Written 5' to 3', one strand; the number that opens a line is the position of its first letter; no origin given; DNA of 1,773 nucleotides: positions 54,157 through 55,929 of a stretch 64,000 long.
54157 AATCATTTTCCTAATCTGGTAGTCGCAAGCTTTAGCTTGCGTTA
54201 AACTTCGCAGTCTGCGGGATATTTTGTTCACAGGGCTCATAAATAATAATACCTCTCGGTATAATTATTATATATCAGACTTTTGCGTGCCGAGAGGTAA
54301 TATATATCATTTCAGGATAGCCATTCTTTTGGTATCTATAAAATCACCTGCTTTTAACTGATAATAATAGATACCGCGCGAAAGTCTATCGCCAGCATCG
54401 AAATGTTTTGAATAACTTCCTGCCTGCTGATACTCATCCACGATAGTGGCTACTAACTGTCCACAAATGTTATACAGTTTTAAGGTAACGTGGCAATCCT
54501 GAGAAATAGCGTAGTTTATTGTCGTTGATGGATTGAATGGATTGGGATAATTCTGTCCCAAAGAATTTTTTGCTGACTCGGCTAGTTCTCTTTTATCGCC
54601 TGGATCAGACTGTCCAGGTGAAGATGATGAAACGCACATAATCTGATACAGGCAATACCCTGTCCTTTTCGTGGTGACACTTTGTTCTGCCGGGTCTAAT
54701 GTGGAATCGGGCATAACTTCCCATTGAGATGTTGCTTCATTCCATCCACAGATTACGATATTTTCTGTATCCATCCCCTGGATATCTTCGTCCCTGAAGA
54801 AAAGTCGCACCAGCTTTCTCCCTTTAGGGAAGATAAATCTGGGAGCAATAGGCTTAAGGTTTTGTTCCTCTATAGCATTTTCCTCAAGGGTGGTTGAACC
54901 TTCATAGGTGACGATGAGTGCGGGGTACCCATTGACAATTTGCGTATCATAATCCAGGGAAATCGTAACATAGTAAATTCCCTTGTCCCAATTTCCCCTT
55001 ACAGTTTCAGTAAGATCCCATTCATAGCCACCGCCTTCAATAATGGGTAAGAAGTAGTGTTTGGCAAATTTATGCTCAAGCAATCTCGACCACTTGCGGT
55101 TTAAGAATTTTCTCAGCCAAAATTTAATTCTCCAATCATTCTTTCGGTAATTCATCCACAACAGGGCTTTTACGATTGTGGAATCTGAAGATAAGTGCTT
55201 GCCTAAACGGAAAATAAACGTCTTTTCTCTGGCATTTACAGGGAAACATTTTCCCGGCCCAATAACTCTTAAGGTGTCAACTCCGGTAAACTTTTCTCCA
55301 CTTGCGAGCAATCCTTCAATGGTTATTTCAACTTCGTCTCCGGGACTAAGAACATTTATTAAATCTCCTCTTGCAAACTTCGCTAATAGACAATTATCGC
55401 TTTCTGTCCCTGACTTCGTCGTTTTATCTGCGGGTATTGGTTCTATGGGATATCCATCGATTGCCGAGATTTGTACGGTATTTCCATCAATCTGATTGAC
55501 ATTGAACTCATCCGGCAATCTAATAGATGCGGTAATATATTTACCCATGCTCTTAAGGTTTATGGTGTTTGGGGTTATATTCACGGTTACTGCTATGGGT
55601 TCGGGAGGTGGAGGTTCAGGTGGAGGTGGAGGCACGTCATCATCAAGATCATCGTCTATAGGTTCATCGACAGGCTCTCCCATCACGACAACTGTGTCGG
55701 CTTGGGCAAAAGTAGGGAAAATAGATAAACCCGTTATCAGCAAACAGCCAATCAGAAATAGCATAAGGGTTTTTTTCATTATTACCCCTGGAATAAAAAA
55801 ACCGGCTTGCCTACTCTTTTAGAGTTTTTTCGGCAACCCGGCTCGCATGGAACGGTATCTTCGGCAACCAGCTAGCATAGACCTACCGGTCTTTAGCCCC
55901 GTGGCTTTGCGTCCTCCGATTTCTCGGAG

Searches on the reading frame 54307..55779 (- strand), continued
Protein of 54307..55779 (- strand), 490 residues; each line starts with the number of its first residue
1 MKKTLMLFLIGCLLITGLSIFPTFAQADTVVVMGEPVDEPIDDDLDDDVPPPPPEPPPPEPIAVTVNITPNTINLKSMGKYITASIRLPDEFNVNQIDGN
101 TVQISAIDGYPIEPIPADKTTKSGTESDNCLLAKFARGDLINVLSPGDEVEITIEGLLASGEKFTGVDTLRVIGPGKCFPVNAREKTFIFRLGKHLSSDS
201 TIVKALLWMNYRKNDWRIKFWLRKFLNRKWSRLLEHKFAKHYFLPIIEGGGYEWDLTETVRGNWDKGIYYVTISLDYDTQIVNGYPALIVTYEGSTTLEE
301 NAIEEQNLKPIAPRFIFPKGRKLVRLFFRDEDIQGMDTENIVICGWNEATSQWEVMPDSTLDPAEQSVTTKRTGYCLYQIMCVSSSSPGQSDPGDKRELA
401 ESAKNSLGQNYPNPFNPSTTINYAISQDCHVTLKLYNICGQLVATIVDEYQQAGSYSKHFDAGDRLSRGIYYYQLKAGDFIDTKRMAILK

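Call 72: find_encoding_contigs(protein=P0038, flank=2500, max_places=1)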
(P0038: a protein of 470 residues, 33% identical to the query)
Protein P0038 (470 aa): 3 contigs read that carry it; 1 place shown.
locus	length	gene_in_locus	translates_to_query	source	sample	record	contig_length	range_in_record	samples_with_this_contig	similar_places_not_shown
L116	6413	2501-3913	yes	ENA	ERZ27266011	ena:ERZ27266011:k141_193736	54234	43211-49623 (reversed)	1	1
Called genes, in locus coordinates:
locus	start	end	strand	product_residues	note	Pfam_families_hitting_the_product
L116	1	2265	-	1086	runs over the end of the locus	PF13313:DUF4082, PF00041:fn3 (faint)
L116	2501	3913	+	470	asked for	PF13860:FlgD_ig (weak), PF18962:Por_Secre_tail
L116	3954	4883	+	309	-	-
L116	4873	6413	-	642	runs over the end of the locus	PF00072:Response_reg, PF01590:GAF, PF13185:GAF_2, PF13492:GAF_3, PF00989:PAS (faint), PF14501:HATPase_c_5 (faint), PF00512:HisKA, PF02518:HATPase_c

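Call 73: find_encoding_contigs(protein=P0045, flank=2500, max_places=1)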
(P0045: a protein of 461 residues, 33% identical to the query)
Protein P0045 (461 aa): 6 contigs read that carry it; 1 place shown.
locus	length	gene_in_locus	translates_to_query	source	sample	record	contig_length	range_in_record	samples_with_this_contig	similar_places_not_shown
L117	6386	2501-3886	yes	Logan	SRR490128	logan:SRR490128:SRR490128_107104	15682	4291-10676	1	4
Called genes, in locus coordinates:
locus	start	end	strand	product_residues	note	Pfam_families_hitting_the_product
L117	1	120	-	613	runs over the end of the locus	PF13522:GATase_6, PF13537:GATase_7, PF01380:SIS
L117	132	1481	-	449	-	PF02878:PGM_PMM_I, PF02879:PGM_PMM_II, PF02880:PGM_PMM_III, PF00408:PGM_PMM_IV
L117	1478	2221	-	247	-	PF00132:Hexapep (faint), PF25084:LbH_EIF2B (weak), PF25087:GMPPB_C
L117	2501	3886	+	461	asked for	PF18962:Por_Secre_tail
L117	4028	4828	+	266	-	-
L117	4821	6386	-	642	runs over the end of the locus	PF00072:Response_reg, PF01590:GAF, PF13185:GAF_2, PF13492:GAF_3, PF00512:HisKA, PF02518:HATPase_c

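Call 74: find_encoding_contigs(protein=P0032, flank=2500, max_places=1)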
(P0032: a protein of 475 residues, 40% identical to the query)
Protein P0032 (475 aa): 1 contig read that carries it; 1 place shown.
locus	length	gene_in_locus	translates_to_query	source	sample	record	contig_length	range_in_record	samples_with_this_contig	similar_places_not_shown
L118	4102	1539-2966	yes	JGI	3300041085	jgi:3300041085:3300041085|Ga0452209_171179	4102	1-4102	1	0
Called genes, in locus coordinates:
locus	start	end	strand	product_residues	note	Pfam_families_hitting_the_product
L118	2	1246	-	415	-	?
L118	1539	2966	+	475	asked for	PF18962:Por_Secre_tail (weak)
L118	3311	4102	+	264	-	?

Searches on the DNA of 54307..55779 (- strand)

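Call 23: search_rna_families(sources=[L087, L088, L089, L090, L091, L092, L093, L094, L095, L096, L097, L098, L099, L100, L101, L102, L103, L104, L105, L106], threshold=gathering)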
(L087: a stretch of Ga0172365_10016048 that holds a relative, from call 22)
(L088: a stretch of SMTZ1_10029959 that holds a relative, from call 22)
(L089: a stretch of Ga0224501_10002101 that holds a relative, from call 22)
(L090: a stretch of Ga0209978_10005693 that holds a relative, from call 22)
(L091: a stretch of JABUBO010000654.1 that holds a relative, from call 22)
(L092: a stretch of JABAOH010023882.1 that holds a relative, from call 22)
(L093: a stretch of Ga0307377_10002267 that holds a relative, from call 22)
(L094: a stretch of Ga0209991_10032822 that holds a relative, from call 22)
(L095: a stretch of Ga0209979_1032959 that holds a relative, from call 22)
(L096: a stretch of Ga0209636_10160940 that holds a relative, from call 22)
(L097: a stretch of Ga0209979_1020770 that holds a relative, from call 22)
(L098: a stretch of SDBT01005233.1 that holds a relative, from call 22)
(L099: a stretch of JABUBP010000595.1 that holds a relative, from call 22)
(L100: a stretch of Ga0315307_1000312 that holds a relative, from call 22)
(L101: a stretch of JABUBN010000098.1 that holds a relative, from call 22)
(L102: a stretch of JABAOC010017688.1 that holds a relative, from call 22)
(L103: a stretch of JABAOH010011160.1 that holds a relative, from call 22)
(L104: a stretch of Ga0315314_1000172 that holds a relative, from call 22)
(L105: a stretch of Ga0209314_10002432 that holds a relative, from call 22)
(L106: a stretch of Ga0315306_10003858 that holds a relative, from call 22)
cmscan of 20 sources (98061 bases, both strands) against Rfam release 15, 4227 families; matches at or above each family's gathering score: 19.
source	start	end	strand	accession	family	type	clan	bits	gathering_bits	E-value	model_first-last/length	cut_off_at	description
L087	106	192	+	RF01051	c-di-GMP-I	Cis-reg; riboswitch;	CL00126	83.8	35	7.5e-15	1-87/87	no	c-di-GMP-I riboswitch aptamer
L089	2134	2220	+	RF01051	c-di-GMP-I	Cis-reg; riboswitch;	CL00126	82.7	35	1.3e-14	1-87/87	no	c-di-GMP-I riboswitch aptamer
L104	2137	2254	+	RF01051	c-di-GMP-I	Cis-reg; riboswitch;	CL00126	81.3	35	3e-14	1-87/87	no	c-di-GMP-I riboswitch aptamer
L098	2129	2217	+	RF01051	c-di-GMP-I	Cis-reg; riboswitch;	CL00126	81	35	3.5e-14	1-87/87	no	c-di-GMP-I riboswitch aptamer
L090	1485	1573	+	RF01051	c-di-GMP-I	Cis-reg; riboswitch;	CL00126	80.4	35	5.1e-14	1-87/87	no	c-di-GMP-I riboswitch aptamer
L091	2159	2247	+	RF01051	c-di-GMP-I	Cis-reg; riboswitch;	CL00126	80.4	35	5.1e-14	1-87/87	no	c-di-GMP-I riboswitch aptamer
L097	364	452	+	RF01051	c-di-GMP-I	Cis-reg; riboswitch;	CL00126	80.4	35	5.1e-14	1-87/87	no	c-di-GMP-I riboswitch aptamer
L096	129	216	+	RF01051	c-di-GMP-I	Cis-reg; riboswitch;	CL00126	79.9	35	6.7e-14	1-87/87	no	c-di-GMP-I riboswitch aptamer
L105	1258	1344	+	RF01051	c-di-GMP-I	Cis-reg; riboswitch;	CL00126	79.1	35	1.1e-13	1-87/87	no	c-di-GMP-I riboswitch aptamer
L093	279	367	+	RF01051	c-di-GMP-I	Cis-reg; riboswitch;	CL00126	78.3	35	1.6e-13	1-87/87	no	c-di-GMP-I riboswitch aptamer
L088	2142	2228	+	RF01051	c-di-GMP-I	Cis-reg; riboswitch;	CL00126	78.2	35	1.7e-13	1-87/87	no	c-di-GMP-I riboswitch aptamer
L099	2168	2256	+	RF01051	c-di-GMP-I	Cis-reg; riboswitch;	CL00126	77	35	3.4e-13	1-87/87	no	c-di-GMP-I riboswitch aptamer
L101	2162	2250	+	RF01051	c-di-GMP-I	Cis-reg; riboswitch;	CL00126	77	35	3.4e-13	1-87/87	no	c-di-GMP-I riboswitch aptamer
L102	2152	2238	+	RF01051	c-di-GMP-I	Cis-reg; riboswitch;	CL00126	76.8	35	3.9e-13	1-87/87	no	c-di-GMP-I riboswitch aptamer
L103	2152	2238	+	RF01051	c-di-GMP-I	Cis-reg; riboswitch;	CL00126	76.8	35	3.9e-13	1-87/87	no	c-di-GMP-I riboswitch aptamer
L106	2164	2281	+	RF03167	c-di-GMP-I-GGC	Cis-reg; riboswitch;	CL00126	69.6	59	3.3e-14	1-80/80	no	c-di-GMP-I-GGC riboswitch aptamer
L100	2150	2267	+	RF03167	c-di-GMP-I-GGC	Cis-reg; riboswitch;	CL00126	66.2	59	3e-13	1-80/80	no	c-di-GMP-I-GGC riboswitch aptamer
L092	2119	2237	+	RF03167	c-di-GMP-I-GGC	Cis-reg; riboswitch;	CL00126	66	59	3.3e-13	1-80/80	no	c-di-GMP-I-GGC riboswitch aptamer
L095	404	523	+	RF03167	c-di-GMP-I-GGC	Cis-reg; riboswitch;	CL00126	65.9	59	3.6e-13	1-80/80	no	c-di-GMP-I-GGC riboswitch aptamer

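Call 24: search_rna_families(sources=[L107, L108, L109, L082, L083, L085, L001], threshold=gathering)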
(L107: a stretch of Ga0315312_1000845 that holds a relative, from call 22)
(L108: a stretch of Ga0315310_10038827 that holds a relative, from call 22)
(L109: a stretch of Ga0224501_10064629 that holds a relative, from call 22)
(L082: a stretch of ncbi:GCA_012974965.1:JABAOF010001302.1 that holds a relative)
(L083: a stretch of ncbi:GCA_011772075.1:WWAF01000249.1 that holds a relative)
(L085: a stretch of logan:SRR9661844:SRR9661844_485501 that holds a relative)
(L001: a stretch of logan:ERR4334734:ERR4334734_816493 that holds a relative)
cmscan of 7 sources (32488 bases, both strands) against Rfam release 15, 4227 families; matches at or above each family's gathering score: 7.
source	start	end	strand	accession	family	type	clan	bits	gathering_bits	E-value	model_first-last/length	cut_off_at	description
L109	1316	1402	+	RF01051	c-di-GMP-I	Cis-reg; riboswitch;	CL00126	82.5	35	5e-15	1-87/87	no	c-di-GMP-I riboswitch aptamer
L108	136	253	+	RF01051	c-di-GMP-I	Cis-reg; riboswitch;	CL00126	78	35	6.2e-14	1-87/87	no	c-di-GMP-I riboswitch aptamer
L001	1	75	+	RF01051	c-di-GMP-I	Cis-reg; riboswitch;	CL00126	71.1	35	3.1e-12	12-87/87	5'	c-di-GMP-I riboswitch aptamer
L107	357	474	+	RF03167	c-di-GMP-I-GGC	Cis-reg; riboswitch;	CL00126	69.2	59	1.4e-14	1-80/80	no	c-di-GMP-I-GGC riboswitch aptamer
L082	3835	3953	+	RF03167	c-di-GMP-I-GGC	Cis-reg; riboswitch;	CL00126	66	59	1.1e-13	1-80/80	no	c-di-GMP-I-GGC riboswitch aptamer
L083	3835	3953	+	RF03167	c-di-GMP-I-GGC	Cis-reg; riboswitch;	CL00126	66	59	1.1e-13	1-80/80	no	c-di-GMP-I-GGC riboswitch aptamer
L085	1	91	+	RF01051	c-di-GMP-I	Cis-reg; riboswitch;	CL00126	43.6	35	1.6e-05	28-87/87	5'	c-di-GMP-I riboswitch aptamer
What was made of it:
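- The aptamer is present in 24 of 24 close loci with enough upstream sequence (calls 23, 24). It could itself complete a ligand-competent aptamer (118-nt Rfam hits, calls 23, 24). Rfam models align to the distal copy in many homologs, including RF01051 itself in L104 and L108 (81.3 and 78 bits; calls 23, 24).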

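Call 40: search_rna_families(sources=[L110, L112, L114, L115], threshold=gathering, show_alignments=4)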
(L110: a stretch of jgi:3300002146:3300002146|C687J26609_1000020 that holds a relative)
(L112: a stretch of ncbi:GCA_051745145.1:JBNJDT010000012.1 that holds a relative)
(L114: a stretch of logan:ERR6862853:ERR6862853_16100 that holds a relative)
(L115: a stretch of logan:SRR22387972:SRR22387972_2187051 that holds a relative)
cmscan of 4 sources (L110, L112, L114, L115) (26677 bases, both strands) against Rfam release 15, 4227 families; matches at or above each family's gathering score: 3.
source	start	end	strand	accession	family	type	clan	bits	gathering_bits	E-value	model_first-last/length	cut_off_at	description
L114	2932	3020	+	RF01051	c-di-GMP-I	Cis-reg; riboswitch;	CL00126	80.7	35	1.2e-14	1-87/87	no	c-di-GMP-I riboswitch aptamer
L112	2885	2963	+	RF03167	c-di-GMP-I-GGC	Cis-reg; riboswitch;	CL00126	66.8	59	5.5e-14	1-80/80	no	c-di-GMP-I-GGC riboswitch aptamer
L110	2854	2943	+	RF03167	c-di-GMP-I-GGC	Cis-reg; riboswitch;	CL00126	61.3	59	2.1e-12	1-80/80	no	c-di-GMP-I-GGC riboswitch aptamer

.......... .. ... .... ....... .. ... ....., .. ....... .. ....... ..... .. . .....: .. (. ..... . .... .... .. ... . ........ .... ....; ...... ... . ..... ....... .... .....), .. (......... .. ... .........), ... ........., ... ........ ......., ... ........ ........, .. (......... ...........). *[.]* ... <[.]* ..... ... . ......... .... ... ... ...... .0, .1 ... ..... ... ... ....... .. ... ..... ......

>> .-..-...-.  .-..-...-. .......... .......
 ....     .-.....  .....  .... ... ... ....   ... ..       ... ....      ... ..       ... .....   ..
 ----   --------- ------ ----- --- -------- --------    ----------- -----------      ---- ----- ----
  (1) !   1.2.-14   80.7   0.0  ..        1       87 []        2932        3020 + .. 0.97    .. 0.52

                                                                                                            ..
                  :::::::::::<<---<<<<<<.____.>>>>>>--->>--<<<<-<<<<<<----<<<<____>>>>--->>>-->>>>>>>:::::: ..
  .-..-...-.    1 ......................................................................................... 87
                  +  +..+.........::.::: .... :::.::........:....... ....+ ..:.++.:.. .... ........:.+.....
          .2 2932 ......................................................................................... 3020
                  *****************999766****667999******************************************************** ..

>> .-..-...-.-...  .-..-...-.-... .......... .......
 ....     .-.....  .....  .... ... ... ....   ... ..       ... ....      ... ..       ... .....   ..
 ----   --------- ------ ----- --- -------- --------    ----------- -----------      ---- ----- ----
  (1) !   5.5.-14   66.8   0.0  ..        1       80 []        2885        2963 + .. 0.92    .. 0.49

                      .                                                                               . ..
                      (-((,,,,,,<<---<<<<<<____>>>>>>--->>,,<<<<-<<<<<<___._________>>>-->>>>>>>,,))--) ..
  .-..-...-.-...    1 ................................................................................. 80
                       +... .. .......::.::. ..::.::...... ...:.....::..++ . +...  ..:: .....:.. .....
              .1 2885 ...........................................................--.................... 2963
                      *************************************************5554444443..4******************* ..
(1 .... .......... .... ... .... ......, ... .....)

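Call 75: search_rna_families(sources=[L116, L117, L118], threshold=gathering, show_alignments=3)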
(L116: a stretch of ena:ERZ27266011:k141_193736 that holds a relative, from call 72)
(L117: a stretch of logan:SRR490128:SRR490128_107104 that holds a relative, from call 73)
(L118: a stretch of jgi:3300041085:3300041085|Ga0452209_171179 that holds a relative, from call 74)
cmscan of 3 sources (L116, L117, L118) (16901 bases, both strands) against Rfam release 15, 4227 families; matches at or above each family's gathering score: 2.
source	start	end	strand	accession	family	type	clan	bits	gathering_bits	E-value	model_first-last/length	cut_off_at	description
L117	2351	2445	+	RF03167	c-di-GMP-I-GGC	Cis-reg; riboswitch;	CL00126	74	59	3.1e-16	1-80/80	no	c-di-GMP-I-GGC riboswitch aptamer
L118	1377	1470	+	RF01051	c-di-GMP-I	Cis-reg; riboswitch;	CL00126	49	35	4.1e-07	1-87/87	no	c-di-GMP-I riboswitch aptamer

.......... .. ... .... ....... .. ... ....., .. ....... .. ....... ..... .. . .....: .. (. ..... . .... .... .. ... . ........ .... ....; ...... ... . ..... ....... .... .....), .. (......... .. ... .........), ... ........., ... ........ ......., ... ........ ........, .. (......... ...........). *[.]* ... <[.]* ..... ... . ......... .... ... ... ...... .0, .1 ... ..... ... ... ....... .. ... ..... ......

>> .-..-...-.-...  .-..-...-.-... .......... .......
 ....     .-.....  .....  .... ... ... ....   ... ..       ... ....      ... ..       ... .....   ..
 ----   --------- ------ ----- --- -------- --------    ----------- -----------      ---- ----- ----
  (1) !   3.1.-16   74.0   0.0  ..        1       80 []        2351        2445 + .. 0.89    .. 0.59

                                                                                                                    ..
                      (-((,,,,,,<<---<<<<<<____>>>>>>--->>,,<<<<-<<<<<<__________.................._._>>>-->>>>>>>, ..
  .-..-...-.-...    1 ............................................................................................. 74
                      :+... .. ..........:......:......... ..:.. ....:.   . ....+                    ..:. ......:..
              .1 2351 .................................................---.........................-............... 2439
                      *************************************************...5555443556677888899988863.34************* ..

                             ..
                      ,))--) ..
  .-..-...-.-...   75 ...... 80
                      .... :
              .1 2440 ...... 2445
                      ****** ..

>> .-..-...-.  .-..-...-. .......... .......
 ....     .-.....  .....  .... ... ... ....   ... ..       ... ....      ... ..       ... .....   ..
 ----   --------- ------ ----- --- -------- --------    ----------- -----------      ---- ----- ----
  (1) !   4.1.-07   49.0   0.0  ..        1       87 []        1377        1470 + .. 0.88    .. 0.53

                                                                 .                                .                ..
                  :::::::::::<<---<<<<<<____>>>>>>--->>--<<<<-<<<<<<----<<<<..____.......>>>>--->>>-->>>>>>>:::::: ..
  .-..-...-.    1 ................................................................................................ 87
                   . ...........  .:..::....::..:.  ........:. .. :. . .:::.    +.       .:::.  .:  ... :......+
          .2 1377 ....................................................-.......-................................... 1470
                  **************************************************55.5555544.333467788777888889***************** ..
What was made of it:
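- Several homologs are reported under the variant model RF03167 (calls 23, 24, 40, 75).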

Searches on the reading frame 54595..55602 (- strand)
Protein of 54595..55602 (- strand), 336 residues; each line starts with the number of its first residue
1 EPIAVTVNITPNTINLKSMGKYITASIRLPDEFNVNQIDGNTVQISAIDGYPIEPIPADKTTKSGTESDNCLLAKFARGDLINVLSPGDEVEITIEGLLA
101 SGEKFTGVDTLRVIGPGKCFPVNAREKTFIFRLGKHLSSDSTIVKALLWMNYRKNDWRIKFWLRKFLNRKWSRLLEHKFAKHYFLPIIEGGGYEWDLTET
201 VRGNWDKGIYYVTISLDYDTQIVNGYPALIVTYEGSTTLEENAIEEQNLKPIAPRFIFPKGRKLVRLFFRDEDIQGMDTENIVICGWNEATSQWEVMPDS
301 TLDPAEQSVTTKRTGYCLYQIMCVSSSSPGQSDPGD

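Call 22: find_related_loci(query=A2, collection=metagenome_contigs, flank=2500)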
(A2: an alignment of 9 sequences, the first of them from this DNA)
Query A2 (336 aa) in metagenome_contigs; peptide patterns used: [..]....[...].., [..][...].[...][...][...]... (x = any residue, [..] = any of these).
313 stretches matched a pattern; 23 encode a relative of the query (tblastn E <= 1e-3); 23 distinct loci.
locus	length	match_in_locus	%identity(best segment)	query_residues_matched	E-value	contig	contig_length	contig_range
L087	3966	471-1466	95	5-336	0e+0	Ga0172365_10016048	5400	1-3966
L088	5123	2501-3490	89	7-336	0e+0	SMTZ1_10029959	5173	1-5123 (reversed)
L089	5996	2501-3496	81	5-336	0e+0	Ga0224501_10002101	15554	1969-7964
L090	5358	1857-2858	81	3-336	0e+0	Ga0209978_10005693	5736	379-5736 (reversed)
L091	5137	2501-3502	79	3-336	0e+0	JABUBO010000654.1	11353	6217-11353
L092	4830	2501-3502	80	3-336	0e+0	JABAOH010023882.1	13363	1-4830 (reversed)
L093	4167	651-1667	81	3-336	0e+0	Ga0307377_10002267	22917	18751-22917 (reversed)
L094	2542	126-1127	79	3-336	0e+0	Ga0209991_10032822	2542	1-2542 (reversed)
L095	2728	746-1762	80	3-336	0e+0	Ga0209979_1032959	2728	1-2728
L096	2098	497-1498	79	3-336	0e+0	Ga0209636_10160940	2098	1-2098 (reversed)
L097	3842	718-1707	81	3-331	0e+0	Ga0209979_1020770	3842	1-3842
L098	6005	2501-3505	79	3-336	7e-179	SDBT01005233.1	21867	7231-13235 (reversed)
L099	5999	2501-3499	78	4-336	2e-177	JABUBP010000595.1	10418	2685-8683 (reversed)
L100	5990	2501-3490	76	7-336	7e-176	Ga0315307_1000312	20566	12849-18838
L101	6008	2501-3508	76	5-336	1e-172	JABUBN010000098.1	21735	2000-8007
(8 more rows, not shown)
